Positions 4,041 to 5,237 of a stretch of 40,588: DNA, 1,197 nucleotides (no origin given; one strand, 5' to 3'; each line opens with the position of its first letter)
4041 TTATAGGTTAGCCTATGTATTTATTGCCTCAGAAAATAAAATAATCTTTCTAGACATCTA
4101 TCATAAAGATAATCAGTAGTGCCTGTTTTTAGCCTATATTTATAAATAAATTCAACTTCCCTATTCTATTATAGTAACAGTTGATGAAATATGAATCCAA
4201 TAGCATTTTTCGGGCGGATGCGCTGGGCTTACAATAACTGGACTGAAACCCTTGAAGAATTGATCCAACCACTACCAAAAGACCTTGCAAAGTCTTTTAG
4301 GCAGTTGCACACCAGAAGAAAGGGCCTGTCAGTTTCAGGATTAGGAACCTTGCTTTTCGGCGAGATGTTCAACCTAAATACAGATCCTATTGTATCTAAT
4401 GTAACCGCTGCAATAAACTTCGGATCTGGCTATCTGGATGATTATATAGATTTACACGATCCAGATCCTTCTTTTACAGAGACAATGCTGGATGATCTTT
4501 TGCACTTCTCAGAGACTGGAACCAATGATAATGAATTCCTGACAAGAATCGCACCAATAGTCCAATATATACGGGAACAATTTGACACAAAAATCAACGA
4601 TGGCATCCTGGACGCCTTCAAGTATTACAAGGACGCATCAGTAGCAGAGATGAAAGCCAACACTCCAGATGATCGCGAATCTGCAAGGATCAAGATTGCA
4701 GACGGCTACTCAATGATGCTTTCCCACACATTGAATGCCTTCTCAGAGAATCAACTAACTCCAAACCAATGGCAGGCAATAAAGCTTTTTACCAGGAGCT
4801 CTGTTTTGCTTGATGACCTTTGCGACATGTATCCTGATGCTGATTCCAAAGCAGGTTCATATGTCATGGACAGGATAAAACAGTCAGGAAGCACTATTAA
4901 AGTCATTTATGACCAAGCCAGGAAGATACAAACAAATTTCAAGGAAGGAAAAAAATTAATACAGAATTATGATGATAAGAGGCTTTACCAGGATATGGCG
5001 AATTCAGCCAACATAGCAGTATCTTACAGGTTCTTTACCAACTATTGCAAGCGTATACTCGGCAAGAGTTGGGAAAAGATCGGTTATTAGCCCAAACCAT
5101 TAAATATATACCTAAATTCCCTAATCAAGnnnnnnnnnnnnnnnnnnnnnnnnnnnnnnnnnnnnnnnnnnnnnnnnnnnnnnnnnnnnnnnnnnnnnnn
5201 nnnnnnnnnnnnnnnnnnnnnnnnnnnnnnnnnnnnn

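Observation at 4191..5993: Tandem paralogs with two conserved Asp-rich motifs (DDYxD and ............), possible novel isoprenoid-synthase-fold enzymes, next to a SAM methyltransferase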

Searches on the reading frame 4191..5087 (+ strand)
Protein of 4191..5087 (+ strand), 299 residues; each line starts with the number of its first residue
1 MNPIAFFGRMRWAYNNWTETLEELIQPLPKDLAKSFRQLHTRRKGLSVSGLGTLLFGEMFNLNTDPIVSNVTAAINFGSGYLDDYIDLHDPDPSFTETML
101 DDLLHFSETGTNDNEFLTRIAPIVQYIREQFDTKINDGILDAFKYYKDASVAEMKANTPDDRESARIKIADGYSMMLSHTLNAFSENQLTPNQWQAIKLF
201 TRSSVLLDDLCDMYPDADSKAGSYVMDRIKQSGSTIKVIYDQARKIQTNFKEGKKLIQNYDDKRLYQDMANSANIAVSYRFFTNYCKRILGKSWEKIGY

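Call 4: search_protein_families(library=pfam, proteins=[window:4191-5087:+], max_evalue=1)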
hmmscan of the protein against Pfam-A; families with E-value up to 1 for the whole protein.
window:4191-5087:+ (299 aa): 2 families
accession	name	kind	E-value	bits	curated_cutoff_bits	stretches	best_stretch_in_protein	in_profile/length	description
PF14913.11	DPCD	-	0.023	14.5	27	1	233-262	8-37/189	DPCD protein family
PF17273.7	DUF5338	-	0.13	12.8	25.9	1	260-288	40-68/69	Family of unknown function (DUF5338)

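Call 8: find_homologous_proteins(query=window:4191-5087:+, max_evalue=0.001)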
Query window:4191-5087:+ (299 aa): 1 proteins with E <= 0.001 among 736 candidates.
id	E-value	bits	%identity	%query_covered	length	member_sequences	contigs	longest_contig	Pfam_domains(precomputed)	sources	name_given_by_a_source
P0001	4.7e-200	681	100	100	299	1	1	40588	-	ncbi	-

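Call 9: search_solved_structures(query=window:4191-5087:+, max_evalue=10)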
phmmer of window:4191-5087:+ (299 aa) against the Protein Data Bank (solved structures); distinct sequences matched with E-value up to 10: 2.
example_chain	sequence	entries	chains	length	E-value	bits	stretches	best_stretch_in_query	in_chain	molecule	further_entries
4nkh_A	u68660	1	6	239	1.6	11.5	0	11-40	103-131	E3 ubiquitin-protein ligase sspH1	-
4nkg_A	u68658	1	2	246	1.6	11.5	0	11-40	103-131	E3 ubiquitin-protein ligase sspH1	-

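Call 14: search_protein_families(library=ncbifam, proteins=[window:4191-5087:+], max_evalue=0.01)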
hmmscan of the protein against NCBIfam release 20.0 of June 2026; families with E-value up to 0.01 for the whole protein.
window:4191-5087:+ (299 aa): 0 families

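Call 15: search_dna_similar(query=window:4191-5087:+, collection=plasmids, mode=protein, max_evalue=1)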
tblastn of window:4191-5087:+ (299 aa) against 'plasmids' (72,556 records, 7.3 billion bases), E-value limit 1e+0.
Records with a match: 19; places in all: 19; records where one place covers at least 80% of the query: 0.
Best place of each record, by identity: <60% 19.
By first word of the organism name: Staphylococcus 19.
By predicted mobility (MOB-suite, as given by PLSDB): non-mobilizable 11; mobilizable 8.
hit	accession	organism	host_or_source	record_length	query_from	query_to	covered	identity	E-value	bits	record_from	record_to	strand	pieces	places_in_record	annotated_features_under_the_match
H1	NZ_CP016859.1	Staphylococcus aureus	Homo sapiens,Purulent absess from ...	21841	48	202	52%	23.7%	6e-1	39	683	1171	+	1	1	AAA family ATPase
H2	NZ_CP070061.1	Staphylococcus epidermidis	-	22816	48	202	52%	23.7%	6e-1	39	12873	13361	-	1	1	AAA family ATPase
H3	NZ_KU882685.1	Staphylococcus lugdunensis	-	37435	48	202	52%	23.7%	6e-1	39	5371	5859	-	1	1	AAA family ATPase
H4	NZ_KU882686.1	Staphylococcus lugdunensis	-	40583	48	202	52%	23.7%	6e-1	39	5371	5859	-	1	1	AAA family ATPase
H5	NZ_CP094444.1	Staphylococcus aureus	sputum,sputum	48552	48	202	52%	23.7%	6e-1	39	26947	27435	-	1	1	AAA family ATPase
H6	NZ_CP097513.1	Staphylococcus epidermidis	Homo sapiens,pertoneal cavity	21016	48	202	52%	23.7%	6e-1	39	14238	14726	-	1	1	AAA family ATPase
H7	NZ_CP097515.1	Staphylococcus epidermidis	Homo sapiens,pertoneal cavity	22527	48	202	52%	23.7%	6e-1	39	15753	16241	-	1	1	AAA family ATPase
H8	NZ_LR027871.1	Staphylococcus aureus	Homo sapiens,Blood Culture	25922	48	202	52%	23.7%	6e-1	39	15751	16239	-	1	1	AAA family ATPase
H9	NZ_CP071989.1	Staphylococcus epidermidis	Homo sapiens,blood (platelets),isolated ...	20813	48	202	52%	23.7%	7e-1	39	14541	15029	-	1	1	AAA family ATPase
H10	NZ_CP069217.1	Staphylococcus epidermidis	Dog,bacteria,skin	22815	48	202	52%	23.7%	7e-1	39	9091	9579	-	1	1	AAA family ATPase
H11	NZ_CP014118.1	Staphylococcus epidermidis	Homo sapiens,peripheral blood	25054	48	202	52%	23.7%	7e-1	39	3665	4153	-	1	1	AAA family ATPase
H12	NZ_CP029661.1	Staphylococcus aureus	-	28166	48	202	52%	23.7%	7e-1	39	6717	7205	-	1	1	AAA family ATPase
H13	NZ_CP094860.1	Staphylococcus epidermidis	Homo sapiens,pertoneal cavity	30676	48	202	52%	23.7%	7e-1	39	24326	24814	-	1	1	AAA family ATPase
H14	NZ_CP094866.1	Staphylococcus epidermidis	Homo sapiens,pertoneal cavity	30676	48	202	52%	23.7%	7e-1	39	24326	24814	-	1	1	AAA family ATPase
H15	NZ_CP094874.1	Staphylococcus epidermidis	Homo sapiens,pertoneal cavity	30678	48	202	52%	23.7%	7e-1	39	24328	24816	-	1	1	AAA family ATPase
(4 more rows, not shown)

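Call 16: predict_structure(alignment_id=A1)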
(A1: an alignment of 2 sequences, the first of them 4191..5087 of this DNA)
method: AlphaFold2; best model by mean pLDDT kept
length: 299 residues; sequences in the alignment: 2
mean_pLDDT: 65.2   pTM: 0.70
mean pLDDT of the five models: 65.2, 62.9, 60.5, 58.3, 53.8
residues with pLDDT >= 90: 0; 70-90: 128; 50-70: 122; < 50: 49
segments of 3 or more residues with pLDDT < 50: 1-4, 215-218, 261-299
pLDDT, mean of each block of 10 residues (from residue 1): 52 66 70 66 55 67 72 63 59 68 71 62 64 63 77 80 84 80 81 80 73 52 70 76 79 68 45 39 39 32
secondary structure, 60 per line:
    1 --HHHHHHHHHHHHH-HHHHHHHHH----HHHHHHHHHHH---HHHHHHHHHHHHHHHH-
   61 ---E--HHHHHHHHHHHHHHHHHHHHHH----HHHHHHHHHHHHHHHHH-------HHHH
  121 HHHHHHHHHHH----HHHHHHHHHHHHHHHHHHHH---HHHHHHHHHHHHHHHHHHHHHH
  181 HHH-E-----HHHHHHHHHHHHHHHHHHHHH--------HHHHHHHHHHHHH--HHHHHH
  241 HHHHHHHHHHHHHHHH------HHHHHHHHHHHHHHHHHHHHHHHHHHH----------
elements in order: H3-15 H17-25 H30-40 H44-59 H67-88 H93-109 H117-131 H136-155 H159-183 H191-211 H220-232 H235-256 H263-289

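Call 18: search_protein_representatives(alignment_id=A1)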
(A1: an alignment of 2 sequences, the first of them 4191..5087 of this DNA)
Query: 2 sequences, 299 profile positions. Proteins with E-value up to 0.001 (for the whole library): 18; up to 1e-10: 15; up to 1e-30: 5. The best 18 are listed.
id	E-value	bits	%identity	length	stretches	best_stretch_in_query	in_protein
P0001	5.1e-172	587.3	-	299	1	1-299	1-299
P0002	1.5e-161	553.0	-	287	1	1-292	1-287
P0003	1.8e-35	139.0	-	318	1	11-283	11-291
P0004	2.5e-33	131.9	-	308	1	1-292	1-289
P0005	3.2e-33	131.6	-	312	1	5-291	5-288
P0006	1.8e-30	122.6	-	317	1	1-289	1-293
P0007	9.2e-29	117.0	-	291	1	4-292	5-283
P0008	6.6e-27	110.9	-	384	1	12-291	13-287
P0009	2.6e-25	105.7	-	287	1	4-284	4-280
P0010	8.5e-23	97.4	-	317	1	4-288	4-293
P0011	7.2e-22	94.3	-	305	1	14-297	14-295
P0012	9.2e-22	94.0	-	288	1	9-288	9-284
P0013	8.9e-20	87.5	-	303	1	21-287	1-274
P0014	2.5e-13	66.3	-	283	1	34-247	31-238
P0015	9.4e-12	61.1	-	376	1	69-290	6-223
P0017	7.3e-06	41.8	-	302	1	7-292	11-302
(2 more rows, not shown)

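Call 22: search_protein_families(library=pfam, alignment_id=A2, max_evalue=0.1)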
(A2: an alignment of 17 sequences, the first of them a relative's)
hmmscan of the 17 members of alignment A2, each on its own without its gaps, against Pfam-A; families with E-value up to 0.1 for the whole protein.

A. member 1, P0001 (299 aa): 1 family
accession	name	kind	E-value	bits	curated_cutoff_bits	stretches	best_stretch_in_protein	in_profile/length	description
PF14913.11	DPCD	-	0.023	14.5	27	0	233-262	8-37/189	DPCD protein family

B. families by the number of members that match (of 17 scanned): 10 families
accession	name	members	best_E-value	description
PF02397.22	Bac_transf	2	7.7e-20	Bacterial sugar transferase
PF01778.22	Ribosomal_L28e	1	0.018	Ribosomal L28e protein family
PF14913.11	DPCD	1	0.023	DPCD protein family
PF11211.13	DUF2997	1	0.027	Protein of unknown function (DUF2997)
PF00851.24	Peptidase_C6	1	0.027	Helper component proteinase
PF11646.13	DUF3258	1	0.031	Protein of unknown function DUF3258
PF14747.11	DUF4473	1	0.04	Domain of unknown function (DUF4473)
PF12491.13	ApoB100_C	1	0.064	Apolipoprotein B100 C terminal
PF14997.11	CECR6_TMEM121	1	0.085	CECR6/TMEM121 family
PF11503.13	YNR034W-A-like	1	0.091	YNR034W-A-like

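Call 25: find_homologous_proteins(query=A2, max_evalue=0.001)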
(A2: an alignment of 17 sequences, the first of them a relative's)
Query A2 (17 sequences) (299 aa, profile of the alignment): 2 proteins with E <= 0.001 among 6707 candidates.
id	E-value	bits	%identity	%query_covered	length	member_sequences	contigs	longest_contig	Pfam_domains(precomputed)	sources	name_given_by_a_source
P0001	1.0e-99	352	100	100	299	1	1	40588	-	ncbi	-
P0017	4.1e-74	268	20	68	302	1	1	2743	-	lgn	-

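Call 26: search_solved_structures(query=A2, max_evalue=10, show_alignments=3)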
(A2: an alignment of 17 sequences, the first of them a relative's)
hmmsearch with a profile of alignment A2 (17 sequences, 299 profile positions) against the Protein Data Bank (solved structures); distinct sequences matched with E-value up to 10: 7.
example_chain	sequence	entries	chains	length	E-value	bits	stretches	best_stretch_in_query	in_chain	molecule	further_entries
2kob_A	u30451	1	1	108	0.48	13.1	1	101-167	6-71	Uncharacterized protein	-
4dhx_A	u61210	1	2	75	0.68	12.6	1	158-198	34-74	80 kDa MCM3-associated protein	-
3llw_A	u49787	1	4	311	0.79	12.4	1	203-238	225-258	Geranyltranstransferase (IspA)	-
3q1o_A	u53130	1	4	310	0.82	12.3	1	203-238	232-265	Geranyltranstransferase (IspA)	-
6n2d_b2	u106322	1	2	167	4.3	10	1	84-201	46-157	ATP synthase subunit b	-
6n2y_b1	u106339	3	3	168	4.4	9.9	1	84-201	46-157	ATP synthase subunit b | Bacillus PS3 ATP synthase subunit b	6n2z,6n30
9jc1_B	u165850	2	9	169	4.4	9.9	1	84-201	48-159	ATP synthase subunit b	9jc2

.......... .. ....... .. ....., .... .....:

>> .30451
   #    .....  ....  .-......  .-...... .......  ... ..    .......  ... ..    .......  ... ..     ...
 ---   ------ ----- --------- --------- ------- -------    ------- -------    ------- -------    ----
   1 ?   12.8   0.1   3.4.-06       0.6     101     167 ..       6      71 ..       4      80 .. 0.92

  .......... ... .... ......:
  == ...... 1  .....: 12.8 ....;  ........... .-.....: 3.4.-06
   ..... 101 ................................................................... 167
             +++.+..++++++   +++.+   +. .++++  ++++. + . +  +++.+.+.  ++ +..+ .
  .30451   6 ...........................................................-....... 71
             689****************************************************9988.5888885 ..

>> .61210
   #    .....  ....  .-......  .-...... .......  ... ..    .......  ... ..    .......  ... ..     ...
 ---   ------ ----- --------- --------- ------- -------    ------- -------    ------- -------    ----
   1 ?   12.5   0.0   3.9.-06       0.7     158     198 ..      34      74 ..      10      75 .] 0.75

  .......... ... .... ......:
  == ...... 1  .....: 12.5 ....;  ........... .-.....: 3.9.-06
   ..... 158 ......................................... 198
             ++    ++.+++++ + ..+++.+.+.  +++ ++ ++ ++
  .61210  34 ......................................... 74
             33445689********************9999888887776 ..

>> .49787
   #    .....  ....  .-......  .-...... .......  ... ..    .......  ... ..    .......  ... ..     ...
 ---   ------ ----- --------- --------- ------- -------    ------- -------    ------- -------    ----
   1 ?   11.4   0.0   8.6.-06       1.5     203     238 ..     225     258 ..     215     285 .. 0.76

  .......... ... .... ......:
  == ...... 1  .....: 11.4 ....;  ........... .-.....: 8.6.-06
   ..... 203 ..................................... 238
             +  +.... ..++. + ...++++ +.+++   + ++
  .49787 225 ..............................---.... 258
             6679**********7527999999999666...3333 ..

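Call 27: find_encoding_contigs(protein=P0003, flank=10000, max_places=4)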
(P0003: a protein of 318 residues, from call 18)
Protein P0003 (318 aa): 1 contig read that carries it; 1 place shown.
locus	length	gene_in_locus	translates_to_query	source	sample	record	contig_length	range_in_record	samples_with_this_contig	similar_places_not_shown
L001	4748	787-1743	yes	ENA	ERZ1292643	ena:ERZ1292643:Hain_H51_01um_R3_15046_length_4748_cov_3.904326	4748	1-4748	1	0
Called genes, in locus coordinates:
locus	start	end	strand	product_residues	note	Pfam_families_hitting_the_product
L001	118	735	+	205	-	PF08551:DUF1751 (weak), PF01694:Rhomboid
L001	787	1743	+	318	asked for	-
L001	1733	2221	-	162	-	-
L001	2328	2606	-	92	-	PF13656:RNA_pol_L_2, PF01193:RNA_pol_L (weak)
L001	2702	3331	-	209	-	PF03602:Cons_hypoth95 (weak), PF05175:MTS, PF06325:PrmA, PF13847:Methyltransf_31, PF13649:Methyltransf_25 (weak)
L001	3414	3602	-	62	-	-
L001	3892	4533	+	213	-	-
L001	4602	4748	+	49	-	?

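Call 28: find_encoding_contigs(protein=P0015, flank=10000, max_places=4)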
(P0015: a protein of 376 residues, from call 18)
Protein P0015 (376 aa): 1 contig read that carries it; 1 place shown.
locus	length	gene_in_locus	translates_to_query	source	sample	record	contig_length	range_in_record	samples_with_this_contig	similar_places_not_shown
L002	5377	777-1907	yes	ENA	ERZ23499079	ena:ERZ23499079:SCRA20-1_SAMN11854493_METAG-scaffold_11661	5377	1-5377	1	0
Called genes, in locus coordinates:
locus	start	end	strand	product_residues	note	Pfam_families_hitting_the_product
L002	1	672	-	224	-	?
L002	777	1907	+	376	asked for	PF02397:Bac_transf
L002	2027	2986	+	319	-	PF13701:DDE_Tnp_1_4 (faint), PF01609:DDE_Tnp_1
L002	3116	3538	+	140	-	PF01092:Ribosomal_S6e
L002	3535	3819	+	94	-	-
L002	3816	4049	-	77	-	-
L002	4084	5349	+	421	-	PF03193:RsgA_GTPase (faint), PF00009:GTP_EFTU, PF03144:GTP_EFTU_D2 (faint), PF09173:eIF2_C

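Call 29: find_encoding_contigs(protein=P0008, flank=10000, max_places=4)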
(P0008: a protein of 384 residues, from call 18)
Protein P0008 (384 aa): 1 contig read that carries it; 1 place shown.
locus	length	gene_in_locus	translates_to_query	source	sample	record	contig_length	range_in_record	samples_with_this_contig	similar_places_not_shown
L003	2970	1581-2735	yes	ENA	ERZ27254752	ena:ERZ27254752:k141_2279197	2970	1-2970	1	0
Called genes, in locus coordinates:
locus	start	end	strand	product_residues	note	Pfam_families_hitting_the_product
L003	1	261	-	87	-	?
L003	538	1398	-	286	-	PF01435:Peptidase_M48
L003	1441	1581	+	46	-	-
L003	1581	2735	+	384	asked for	PF02397:Bac_transf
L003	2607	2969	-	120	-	?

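Call 30: find_encoding_contigs(protein=P0004, flank=10000, max_places=4)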
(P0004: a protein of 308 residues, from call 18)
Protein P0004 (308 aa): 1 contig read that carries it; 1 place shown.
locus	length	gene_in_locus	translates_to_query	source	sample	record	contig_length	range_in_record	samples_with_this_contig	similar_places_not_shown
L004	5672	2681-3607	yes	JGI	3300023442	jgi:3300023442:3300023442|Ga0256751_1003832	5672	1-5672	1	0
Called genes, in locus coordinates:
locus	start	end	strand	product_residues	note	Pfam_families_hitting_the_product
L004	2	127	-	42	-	?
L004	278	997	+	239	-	-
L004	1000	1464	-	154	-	-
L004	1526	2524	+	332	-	PF13649:Methyltransf_25 (faint), PF18093:Trm5_N, PF25133:TYW2_N_2, PF02475:TRM5-TYW2_MTfase, PF13847:Methyltransf_31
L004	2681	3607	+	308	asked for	-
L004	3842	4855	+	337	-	-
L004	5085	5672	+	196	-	?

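Call 31: find_encoding_contigs(protein=P0006, flank=10000, max_places=4)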
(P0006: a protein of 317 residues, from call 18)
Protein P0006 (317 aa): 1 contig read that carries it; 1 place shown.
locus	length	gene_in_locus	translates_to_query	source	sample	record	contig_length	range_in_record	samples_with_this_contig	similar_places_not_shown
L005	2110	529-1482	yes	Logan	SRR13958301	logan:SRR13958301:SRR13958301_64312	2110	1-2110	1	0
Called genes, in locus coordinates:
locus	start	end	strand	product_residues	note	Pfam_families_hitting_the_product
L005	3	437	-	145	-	?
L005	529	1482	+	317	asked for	-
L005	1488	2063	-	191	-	-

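Call 37: find_related_loci(query=P0001, collection=genome_contigs, flank=10000)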
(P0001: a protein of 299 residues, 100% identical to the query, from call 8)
Query P0001 (299 aa) in genome_contigs; peptide patterns used: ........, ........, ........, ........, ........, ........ (x = any residue, [..] = any of these).
74 stretches matched a pattern, but none encodes a relative of the query by tblastn (E <= 1e-3).

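Call 40: find_related_loci(query=A3, collection=genome_contigs, flank=10000)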
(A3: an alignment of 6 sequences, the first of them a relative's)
Query A3 (308 aa) in genome_contigs; peptide patterns used: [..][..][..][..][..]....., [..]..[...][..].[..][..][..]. (x = any residue, [..] = any of these).
402 stretches matched a pattern; 3 encode a relative of the query (tblastn E <= 1e-3); 3 distinct loci.
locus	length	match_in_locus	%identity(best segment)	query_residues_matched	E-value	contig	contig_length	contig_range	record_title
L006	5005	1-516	100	137-308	3e-114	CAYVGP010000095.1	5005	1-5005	MAG TPA_asm: uncultured Methanosarcinales archaeon isolate SRP216583_co2_29 genome assembly, contig: NODE_15185_length_5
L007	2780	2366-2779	99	1-138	1e-91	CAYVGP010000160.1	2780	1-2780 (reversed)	MAG TPA_asm: uncultured Methanosarcinales archaeon isolate SRP216583_co2_29 genome assembly, contig: NODE_36052_length_2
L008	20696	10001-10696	53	56-290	2e-77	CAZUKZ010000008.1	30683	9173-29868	MAG TPA_asm: Candidatus Woesearchaeota archaeon isolate SRP077602_co2_412 genome assembly, contig: NODE_2221_length_3068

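Call 42: predict_structure(alignment_id=A2)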
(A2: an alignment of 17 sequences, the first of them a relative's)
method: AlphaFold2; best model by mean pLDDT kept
length: 299 residues; sequences in the alignment: 17
mean_pLDDT: 91.7   pTM: 0.90
mean pLDDT of the five models: 91.7, 91.6, 91.5, 90.8, 90.8
residues with pLDDT >= 90: 228; 70-90: 61; 50-70: 8; < 50: 2
segments of 3 or more residues with pLDDT < 50: none
pLDDT, mean of each block of 10 residues (from residue 1): 82 97 97 95 91 96 97 96 86 89 93 90 95 84 96 93 97 97 97 98 95 83 89 94 96 97 95 89 86 58
secondary structure, 60 per line:
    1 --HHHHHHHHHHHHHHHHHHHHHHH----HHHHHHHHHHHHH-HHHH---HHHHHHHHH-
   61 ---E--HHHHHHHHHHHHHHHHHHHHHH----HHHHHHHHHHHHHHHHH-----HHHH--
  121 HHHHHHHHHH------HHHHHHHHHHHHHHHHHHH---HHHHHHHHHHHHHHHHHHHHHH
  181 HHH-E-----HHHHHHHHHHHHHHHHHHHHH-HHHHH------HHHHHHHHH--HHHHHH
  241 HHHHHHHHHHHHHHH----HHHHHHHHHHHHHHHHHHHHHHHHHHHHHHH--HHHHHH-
elements in order: H3-25 H30-42 H44-47 H51-59 H67-88 H93-109 H115-118 H121-130 H137-155 H159-183 H191-211 H213-217 H224-232 H235-255 H260-290 H293-298

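Call 55: find_encoding_contigs(protein=P0005, flank=10000, max_places=3)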
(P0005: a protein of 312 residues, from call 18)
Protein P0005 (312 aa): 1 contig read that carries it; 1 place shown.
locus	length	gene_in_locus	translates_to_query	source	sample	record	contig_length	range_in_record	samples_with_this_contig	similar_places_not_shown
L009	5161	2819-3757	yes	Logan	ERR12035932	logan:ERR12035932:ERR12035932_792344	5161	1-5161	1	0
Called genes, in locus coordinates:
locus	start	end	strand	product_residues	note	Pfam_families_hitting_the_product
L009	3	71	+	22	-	?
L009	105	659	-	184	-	PF24034:DUF7343 (weak)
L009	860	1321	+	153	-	-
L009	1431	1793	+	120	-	-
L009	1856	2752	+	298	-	PF01435:Peptidase_M48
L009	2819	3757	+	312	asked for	-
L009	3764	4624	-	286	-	-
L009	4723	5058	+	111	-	PF01155:HypA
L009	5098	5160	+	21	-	?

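Call 56: find_encoding_contigs(protein=P0007, flank=10000, max_places=3)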
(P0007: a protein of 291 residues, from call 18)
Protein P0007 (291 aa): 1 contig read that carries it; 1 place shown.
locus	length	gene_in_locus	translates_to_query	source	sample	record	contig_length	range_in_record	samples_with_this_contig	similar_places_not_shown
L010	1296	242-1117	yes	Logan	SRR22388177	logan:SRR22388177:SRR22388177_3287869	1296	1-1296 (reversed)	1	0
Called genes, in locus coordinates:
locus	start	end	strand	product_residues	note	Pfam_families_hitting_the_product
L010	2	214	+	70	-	?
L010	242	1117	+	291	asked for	-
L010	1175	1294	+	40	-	?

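Call 57: find_encoding_contigs(protein=P0009, flank=10000, max_places=3)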
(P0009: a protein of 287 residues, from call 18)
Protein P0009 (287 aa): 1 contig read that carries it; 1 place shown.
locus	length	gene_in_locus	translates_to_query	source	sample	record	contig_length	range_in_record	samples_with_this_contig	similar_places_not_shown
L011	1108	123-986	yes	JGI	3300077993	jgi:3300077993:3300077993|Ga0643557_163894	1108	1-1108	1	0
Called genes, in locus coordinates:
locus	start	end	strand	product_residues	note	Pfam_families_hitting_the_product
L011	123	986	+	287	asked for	-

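Call 58: find_encoding_contigs(protein=P0012, flank=10000, max_places=3)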
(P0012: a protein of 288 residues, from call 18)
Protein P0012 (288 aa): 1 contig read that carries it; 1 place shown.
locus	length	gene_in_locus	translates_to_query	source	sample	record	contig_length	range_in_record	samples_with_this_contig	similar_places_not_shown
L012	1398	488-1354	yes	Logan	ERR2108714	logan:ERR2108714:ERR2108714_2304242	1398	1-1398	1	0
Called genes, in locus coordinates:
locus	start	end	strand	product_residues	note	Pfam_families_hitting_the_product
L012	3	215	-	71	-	?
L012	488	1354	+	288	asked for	-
